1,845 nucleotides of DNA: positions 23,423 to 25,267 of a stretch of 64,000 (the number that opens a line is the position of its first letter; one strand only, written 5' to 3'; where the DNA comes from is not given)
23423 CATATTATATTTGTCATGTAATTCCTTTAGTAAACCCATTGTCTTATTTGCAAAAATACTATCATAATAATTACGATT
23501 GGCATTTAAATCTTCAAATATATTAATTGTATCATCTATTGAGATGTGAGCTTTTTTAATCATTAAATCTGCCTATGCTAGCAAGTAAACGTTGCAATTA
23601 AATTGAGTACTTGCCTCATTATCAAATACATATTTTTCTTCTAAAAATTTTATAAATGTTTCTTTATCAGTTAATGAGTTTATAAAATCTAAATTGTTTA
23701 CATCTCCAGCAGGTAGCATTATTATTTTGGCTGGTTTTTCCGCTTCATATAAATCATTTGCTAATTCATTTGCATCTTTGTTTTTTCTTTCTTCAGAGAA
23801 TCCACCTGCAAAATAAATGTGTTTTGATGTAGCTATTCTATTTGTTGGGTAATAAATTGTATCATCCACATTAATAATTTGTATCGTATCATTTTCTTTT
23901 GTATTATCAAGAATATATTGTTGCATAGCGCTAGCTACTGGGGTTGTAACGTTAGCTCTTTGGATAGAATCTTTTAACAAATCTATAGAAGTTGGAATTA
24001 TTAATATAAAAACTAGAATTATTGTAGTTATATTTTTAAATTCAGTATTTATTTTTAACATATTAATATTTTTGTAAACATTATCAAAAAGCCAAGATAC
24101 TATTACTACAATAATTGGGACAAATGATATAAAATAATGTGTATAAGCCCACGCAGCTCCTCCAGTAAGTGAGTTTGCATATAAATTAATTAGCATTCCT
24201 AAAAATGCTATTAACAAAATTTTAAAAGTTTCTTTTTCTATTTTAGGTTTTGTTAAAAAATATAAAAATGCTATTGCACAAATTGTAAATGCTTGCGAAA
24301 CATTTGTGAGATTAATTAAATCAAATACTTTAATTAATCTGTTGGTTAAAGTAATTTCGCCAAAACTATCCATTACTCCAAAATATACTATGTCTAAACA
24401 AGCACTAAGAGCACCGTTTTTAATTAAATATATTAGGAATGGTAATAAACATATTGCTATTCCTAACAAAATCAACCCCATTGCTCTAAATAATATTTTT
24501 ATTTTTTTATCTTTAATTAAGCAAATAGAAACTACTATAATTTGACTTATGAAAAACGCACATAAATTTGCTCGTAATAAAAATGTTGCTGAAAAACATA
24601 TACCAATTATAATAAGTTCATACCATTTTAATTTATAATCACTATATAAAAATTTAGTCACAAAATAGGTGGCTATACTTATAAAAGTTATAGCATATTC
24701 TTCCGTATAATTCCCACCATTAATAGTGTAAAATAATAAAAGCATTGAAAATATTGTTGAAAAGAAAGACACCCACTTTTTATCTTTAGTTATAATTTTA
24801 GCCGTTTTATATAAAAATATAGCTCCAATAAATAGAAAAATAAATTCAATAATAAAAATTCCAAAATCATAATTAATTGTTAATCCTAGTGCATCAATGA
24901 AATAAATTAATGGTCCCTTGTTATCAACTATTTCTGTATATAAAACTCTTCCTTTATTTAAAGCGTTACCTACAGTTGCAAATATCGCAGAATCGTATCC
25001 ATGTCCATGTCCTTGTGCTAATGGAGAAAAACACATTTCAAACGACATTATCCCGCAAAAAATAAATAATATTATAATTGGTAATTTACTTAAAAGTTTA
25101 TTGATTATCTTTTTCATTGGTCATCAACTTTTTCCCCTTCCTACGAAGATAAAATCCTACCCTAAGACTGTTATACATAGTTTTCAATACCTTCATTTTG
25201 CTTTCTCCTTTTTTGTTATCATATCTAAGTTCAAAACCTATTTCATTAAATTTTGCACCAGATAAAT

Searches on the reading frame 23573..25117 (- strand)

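Call 63: search_protein_families(library=ncbifam, proteins=[window:23573-25117:-])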
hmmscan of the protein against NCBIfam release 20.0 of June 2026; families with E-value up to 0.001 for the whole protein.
window:23573-25117:- (514 aa): 1 family
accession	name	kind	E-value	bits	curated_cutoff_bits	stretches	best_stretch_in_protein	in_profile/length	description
NF047440.1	LA3751_2_3_fam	subfamily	4.8e-09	35.5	200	1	85-370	99-379/460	LA_3751/LA_3752 family putative glycosyltransferase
